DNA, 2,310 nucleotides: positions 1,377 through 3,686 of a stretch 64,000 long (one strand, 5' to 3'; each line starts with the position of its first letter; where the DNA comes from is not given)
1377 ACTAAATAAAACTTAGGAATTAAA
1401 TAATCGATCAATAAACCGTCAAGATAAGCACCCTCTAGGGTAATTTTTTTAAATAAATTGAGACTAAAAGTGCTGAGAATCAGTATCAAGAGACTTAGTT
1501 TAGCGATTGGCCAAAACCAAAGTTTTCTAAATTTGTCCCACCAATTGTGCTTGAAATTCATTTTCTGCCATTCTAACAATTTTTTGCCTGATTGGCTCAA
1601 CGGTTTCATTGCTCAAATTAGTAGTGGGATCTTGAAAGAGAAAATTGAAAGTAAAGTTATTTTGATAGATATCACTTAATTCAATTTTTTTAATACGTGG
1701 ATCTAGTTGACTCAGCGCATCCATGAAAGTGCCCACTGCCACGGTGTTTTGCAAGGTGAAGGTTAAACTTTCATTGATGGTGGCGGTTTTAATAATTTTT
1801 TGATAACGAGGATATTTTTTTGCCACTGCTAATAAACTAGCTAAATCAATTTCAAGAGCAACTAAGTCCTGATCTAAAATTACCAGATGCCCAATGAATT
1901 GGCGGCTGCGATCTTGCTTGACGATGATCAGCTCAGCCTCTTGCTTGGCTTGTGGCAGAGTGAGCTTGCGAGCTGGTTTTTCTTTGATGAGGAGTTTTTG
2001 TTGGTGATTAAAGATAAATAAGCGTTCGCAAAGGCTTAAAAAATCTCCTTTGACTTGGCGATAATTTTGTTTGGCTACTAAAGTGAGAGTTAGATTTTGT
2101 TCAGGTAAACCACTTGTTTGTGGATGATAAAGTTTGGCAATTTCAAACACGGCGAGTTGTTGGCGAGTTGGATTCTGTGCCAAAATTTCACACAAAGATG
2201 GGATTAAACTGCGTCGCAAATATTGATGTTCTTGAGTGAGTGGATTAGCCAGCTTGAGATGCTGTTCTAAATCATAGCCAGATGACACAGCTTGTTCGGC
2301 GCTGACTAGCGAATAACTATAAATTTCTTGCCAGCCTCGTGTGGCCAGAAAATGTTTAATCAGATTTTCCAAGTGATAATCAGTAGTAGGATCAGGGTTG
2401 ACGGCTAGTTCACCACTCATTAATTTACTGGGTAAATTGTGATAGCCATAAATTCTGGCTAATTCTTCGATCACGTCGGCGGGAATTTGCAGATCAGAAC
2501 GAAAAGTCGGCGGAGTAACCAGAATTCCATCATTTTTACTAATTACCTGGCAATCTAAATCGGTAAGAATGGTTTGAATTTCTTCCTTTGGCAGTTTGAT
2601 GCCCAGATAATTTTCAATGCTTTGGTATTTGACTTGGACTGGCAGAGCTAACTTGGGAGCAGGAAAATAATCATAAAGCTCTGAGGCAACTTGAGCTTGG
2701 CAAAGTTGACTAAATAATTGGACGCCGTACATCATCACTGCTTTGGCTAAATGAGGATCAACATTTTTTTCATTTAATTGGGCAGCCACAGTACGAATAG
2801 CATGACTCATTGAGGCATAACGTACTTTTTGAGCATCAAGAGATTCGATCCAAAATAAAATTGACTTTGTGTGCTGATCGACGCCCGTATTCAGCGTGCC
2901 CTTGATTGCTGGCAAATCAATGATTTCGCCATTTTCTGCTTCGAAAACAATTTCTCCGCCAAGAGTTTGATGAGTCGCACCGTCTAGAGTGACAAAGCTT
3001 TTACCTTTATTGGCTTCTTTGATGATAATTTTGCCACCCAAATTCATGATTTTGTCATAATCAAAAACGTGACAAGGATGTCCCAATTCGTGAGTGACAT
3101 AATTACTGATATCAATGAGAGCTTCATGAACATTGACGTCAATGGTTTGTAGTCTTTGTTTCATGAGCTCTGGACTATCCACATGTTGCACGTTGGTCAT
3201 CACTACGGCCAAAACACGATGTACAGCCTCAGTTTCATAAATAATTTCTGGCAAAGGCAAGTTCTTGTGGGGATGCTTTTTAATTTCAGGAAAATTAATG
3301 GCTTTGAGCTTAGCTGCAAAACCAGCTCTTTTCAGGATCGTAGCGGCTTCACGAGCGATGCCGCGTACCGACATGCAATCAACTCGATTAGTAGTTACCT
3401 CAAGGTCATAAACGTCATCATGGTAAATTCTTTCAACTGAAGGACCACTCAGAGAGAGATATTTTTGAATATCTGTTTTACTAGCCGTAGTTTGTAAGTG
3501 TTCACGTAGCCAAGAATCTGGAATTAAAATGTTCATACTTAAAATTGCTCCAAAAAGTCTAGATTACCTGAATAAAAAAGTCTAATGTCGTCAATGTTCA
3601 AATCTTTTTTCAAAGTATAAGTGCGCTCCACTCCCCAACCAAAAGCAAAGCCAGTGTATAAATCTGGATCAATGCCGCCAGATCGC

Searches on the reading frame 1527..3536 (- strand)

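Call 28: search_protein_families(library=pfam, proteins=[window:1527-3536:-], max_evalue=0.00001)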
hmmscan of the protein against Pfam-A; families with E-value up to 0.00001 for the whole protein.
window:1527-3536:- (669 aa): 4 families
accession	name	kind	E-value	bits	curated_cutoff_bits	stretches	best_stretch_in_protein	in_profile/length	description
PF03483.22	B3_4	-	3.7e-38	131.3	29.3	1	106-279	3-173/174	B3/4 domain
PF03484.21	B5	-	1.4e-23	83.3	28.6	1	300-365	1-67/67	tRNA synthetase B5 domain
PF17759.6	tRNA_synthFbeta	-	2.7e-23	83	22.4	1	369-492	2-129/214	Phenylalanyl tRNA synthetase beta chain CLM domain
PF03147.19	FDX-ACB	-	9.7e-08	32.8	31.1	1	590-665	9-93/94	Ferredoxin-fold anticodon binding domain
